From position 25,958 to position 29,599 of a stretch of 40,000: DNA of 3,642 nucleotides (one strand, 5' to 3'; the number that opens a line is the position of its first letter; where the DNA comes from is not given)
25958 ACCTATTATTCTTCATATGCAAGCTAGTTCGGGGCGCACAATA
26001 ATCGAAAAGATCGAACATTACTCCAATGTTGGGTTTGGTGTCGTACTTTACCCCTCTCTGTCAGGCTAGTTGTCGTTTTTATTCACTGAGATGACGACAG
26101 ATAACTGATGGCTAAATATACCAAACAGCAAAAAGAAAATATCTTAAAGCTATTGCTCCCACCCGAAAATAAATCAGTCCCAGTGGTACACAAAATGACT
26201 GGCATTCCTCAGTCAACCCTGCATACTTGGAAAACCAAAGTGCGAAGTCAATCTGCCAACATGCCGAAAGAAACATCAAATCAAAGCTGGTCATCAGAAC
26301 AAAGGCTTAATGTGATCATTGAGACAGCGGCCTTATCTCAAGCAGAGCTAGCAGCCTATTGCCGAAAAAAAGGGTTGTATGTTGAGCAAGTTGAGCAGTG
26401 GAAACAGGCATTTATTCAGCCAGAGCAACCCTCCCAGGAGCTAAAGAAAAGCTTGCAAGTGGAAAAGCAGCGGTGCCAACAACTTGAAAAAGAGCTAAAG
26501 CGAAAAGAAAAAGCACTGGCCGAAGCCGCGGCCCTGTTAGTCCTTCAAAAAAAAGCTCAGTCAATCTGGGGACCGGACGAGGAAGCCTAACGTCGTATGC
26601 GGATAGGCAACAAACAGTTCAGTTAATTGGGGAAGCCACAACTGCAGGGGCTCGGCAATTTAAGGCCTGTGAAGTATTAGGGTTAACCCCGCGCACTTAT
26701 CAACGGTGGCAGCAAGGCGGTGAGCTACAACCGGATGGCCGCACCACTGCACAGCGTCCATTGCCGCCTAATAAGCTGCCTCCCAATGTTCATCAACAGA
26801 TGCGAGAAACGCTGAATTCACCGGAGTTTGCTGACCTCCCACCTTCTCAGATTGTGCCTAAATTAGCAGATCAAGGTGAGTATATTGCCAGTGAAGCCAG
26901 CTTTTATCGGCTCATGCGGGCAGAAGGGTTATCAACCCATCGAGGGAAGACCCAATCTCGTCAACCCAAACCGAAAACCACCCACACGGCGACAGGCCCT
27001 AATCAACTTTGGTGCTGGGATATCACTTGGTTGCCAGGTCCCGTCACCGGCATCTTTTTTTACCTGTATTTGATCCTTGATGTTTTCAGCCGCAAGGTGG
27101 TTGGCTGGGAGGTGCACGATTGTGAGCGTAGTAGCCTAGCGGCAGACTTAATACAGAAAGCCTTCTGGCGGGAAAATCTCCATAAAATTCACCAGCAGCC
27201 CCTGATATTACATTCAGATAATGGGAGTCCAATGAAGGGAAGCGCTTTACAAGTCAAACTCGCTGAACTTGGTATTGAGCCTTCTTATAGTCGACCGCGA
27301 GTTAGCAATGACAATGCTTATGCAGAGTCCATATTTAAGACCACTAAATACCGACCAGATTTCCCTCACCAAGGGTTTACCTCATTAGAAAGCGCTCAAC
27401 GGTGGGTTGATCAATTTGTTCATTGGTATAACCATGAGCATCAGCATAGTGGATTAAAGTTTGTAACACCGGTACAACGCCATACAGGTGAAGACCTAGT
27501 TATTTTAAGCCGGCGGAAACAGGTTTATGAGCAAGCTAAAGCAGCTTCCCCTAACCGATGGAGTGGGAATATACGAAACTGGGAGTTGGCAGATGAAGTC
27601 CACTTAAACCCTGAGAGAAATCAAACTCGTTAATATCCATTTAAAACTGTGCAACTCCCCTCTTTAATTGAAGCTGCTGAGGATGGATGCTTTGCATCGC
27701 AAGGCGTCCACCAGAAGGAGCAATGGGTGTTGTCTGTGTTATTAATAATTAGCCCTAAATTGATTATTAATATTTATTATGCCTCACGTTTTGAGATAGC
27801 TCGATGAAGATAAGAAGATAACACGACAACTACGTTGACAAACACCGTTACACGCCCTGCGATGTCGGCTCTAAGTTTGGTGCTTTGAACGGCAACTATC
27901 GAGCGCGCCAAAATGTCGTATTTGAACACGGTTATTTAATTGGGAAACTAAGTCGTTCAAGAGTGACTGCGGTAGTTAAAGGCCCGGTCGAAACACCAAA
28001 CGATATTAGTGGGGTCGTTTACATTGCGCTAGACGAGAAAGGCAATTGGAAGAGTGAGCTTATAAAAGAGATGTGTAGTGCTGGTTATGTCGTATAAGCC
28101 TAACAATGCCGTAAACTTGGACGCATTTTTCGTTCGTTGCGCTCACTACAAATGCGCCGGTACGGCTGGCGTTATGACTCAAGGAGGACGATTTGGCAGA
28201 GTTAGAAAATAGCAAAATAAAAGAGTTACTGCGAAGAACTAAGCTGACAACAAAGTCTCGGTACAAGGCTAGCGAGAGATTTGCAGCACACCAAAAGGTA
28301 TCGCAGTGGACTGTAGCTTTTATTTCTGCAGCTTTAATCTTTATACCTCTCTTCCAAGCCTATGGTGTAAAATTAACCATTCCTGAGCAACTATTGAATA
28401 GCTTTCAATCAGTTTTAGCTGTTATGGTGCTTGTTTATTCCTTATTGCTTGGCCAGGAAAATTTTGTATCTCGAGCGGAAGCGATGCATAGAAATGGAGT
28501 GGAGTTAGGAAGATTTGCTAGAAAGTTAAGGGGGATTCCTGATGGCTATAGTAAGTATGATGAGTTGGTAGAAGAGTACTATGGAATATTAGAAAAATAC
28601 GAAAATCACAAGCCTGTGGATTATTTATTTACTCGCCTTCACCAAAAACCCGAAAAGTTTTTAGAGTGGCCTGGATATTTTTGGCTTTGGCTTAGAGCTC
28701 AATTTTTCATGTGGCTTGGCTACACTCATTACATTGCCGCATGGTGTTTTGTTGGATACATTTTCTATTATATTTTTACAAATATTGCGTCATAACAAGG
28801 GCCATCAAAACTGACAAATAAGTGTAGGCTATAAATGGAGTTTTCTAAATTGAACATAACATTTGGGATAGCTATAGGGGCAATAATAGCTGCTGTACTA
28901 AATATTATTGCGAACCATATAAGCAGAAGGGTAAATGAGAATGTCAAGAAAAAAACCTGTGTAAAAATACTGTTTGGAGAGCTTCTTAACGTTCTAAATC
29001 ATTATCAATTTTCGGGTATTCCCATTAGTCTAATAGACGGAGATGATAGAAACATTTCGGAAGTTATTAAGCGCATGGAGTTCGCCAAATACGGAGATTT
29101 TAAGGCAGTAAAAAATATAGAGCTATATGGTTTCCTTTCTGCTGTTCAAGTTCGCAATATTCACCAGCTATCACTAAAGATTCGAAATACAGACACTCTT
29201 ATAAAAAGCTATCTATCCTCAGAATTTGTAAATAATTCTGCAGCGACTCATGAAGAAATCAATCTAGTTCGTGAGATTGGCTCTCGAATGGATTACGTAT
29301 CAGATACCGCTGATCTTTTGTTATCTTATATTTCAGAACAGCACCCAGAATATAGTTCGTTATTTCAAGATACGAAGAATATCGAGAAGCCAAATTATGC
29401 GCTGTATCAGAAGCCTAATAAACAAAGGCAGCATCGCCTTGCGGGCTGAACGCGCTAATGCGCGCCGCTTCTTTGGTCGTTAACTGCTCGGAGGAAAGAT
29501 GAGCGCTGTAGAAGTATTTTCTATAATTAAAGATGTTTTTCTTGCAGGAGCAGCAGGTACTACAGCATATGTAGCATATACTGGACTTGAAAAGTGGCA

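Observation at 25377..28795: TIR-like protein gene split by an IS3 element, next to a SLATT-like membrane protein in the adjacent cassette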

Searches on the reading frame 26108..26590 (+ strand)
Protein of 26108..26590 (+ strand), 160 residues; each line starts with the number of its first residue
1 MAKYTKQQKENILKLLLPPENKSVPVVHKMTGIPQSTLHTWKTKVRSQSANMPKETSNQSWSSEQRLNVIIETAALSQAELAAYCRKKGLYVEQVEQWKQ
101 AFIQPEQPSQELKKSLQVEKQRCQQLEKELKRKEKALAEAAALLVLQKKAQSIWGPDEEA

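Call 4: search_protein_families(library=pfam, max_evalue=1, proteins=[window:26108-26587:+])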
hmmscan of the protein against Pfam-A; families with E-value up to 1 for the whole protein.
seq(160 aa): 11 families
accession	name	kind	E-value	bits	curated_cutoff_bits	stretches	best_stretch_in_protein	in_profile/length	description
PF01527.26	HTH_Tnp_1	-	1.1e-10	42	24.1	2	58-130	4-74/75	Transposase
PF05755.17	REF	-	0.015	15.6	25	1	25-130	55-131/206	Rubber elongation factor protein (REF)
PF08614.16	ATG16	-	0.027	15.1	33.7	1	46-148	62-157/200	Autophagy protein 16 (ATG16)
PF13384.12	HTH_23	-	0.043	14.1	24.6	0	13-42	9-38/50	Homeodomain-like domain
PF14022.11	DUF4238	-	0.055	13.3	27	1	33-146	5-81/281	Protein of unknown function (DUF4238)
PF23804.1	DUF7179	-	0.082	13.4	27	1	93-135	46-88/90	Family of unknown function (DUF7179)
PF01499.21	Herpes_UL25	-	0.086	11.8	25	1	59-148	5-92/555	Herpesvirus UL25 family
PF23805.1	DUF7180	-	0.11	13.7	27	1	75-101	44-70/79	Family of unknown function (DUF7180)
PF15613.11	WSD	-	0.12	12.9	25.4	1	86-133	21-68/69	Williams-Beuren syndrome DDT (WSD), D-TOX E motif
PF23125.1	Xre-MbcA-ParS_M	-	0.13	12.4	27.8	1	28-44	8-24/51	Antitoxin Xre/MbcA/ParS-like, middle domain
PF11594.13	Med28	-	0.29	12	29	1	91-140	43-91/102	Mediator complex subunit 28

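Call 51: search_protein_families(library=ncbifam, max_evalue=0.1, proteins=[window:26108-26590:+])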
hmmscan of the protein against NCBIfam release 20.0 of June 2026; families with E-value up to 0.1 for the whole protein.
window:26108-26590:+ (160 aa): 4 families
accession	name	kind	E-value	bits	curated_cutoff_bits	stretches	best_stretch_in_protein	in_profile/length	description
NF033516.0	transpos_IS3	equivalog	3.1e-07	30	160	1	65-148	2-89/369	IS3 family transposase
NF047595.1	IS66_ISRel24_TnpA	equivalog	2.3e-06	28.2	74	1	59-138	3-80/113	IS66-like element accessory protein TnpA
NF047593.1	IS66_ISAeme5_TnpA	equivalog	2.6e-05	24.6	28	1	71-123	10-61/79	IS66 family insertion sequence element accessory protein TnpA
TIGR02168.1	SMC_prok_B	equivalog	0.064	11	567.35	1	51-144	672-765/1181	chromosome segregation protein SMC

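Call 87: find_encoding_contigs(protein=window:26108-26590:+, flank=2500, max_places=8)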
Protein window:26108-26590:+ (160 aa): 12 contigs read that carry it; 5 places shown.
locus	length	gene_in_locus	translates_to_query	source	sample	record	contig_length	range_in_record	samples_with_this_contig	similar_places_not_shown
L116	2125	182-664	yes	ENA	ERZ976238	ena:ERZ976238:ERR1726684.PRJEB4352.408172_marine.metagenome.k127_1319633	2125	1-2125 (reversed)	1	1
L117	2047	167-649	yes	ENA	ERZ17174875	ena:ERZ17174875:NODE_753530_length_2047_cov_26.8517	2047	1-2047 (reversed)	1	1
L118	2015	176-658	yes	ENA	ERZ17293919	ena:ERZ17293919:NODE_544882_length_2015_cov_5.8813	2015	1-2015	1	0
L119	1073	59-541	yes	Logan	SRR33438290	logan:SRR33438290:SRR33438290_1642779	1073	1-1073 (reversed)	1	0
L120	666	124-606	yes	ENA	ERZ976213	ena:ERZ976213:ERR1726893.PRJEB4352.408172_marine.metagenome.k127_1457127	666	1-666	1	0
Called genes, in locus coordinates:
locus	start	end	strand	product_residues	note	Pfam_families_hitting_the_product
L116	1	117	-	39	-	?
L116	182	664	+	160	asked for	PF01527:HTH_Tnp_1 (faint)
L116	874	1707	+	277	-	PF00665:rve, PF13683:rve_3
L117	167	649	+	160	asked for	PF01527:HTH_Tnp_1 (faint)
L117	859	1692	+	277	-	PF00665:rve, PF13683:rve_3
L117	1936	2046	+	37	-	?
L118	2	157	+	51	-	?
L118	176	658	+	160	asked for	PF01527:HTH_Tnp_1 (faint)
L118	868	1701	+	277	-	PF00665:rve, PF13683:rve_3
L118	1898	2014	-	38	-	?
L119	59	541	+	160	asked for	PF01527:HTH_Tnp_1 (faint)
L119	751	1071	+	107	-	?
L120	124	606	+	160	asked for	PF01527:HTH_Tnp_1 (faint)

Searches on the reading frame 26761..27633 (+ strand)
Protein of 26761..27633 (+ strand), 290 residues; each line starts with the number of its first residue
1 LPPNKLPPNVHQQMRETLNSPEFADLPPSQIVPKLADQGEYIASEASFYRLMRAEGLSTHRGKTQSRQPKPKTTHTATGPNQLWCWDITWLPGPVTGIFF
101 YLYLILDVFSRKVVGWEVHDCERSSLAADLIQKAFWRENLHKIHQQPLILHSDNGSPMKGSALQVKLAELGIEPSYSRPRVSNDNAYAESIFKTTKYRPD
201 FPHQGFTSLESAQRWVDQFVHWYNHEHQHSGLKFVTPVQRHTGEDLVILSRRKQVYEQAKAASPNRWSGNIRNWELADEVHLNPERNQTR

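Call 4: search_protein_families(library=pfam, max_evalue=1, proteins=[window:26761-27630:+])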
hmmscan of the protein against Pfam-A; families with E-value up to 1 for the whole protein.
seq(290 aa): 4 families
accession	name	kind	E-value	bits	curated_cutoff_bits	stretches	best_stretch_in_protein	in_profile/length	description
PF00665.32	rve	-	8e-22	77.9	32.6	1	78-180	2-100/102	Integrase core domain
PF13683.12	rve_3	-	4.8e-17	61.9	26.5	1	171-237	2-67/67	Integrase core domain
PF13333.12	rve_2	-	8.4e-06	26.3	22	1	189-239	1-50/56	Integrase core domain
PF13565.12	HTH_32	-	0.00033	21.6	33.7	1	3-52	27-73/73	Homeodomain-like domain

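Call 51: search_protein_families(library=ncbifam, max_evalue=0.1, proteins=[window:26761-27633:+])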
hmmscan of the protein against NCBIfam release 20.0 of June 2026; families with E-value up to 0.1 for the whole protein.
window:26761-27633:+ (290 aa): 4 families
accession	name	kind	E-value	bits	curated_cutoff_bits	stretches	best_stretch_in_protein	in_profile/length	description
NF033516.0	transpos_IS3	equivalog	5.7e-58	196.9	160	1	13-240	138-368/369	IS3 family transposase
NF033577.2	transpos_IS481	equivalog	6.1e-29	101.4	224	1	22-240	73-283/284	IS481 family transposase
NF006918.0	PRK09409.1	subfamily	4.1e-08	33.2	597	1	47-238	91-282/301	IS2 transposase TnpB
NF033587.1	transpos_IS6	equivalog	0.00013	21.8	125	1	95-225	79-200/202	IS6 family transposase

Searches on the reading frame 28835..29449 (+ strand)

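Call 4: search_protein_families(library=pfam, max_evalue=1, proteins=[window:28835-29446:+])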
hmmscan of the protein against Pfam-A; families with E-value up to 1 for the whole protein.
seq(204 aa): 1 family
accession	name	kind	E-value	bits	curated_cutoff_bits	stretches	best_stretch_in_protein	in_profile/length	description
PF16463.11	Phage_TTP_13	-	0.25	11.3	25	1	65-141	43-120/137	Phage tail tube protein family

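Call 5: search_protein_families(library=padloc, max_evalue=1, proteins=[window:28835-29446:+])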
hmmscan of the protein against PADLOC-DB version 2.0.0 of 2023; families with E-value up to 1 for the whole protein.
seq(204 aa): 0 families

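Call 51: search_protein_families(library=ncbifam, max_evalue=0.1, proteins=[window:28835-29449:+])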
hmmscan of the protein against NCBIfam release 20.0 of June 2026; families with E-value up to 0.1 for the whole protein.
window:28835-29449:+ (204 aa): 1 family
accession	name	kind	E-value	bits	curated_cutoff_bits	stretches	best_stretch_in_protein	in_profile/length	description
NF050002.1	YqbG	equivalog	0.025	14.6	100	1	94-187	5-100/125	protein YqbG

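Call 92: search_protein_families(library=phrogs, max_evalue=0.01, proteins=[window:28835-29449:+])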
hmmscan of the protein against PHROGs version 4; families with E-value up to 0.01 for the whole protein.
window:28835-29449:+ (204 aa): 0 families
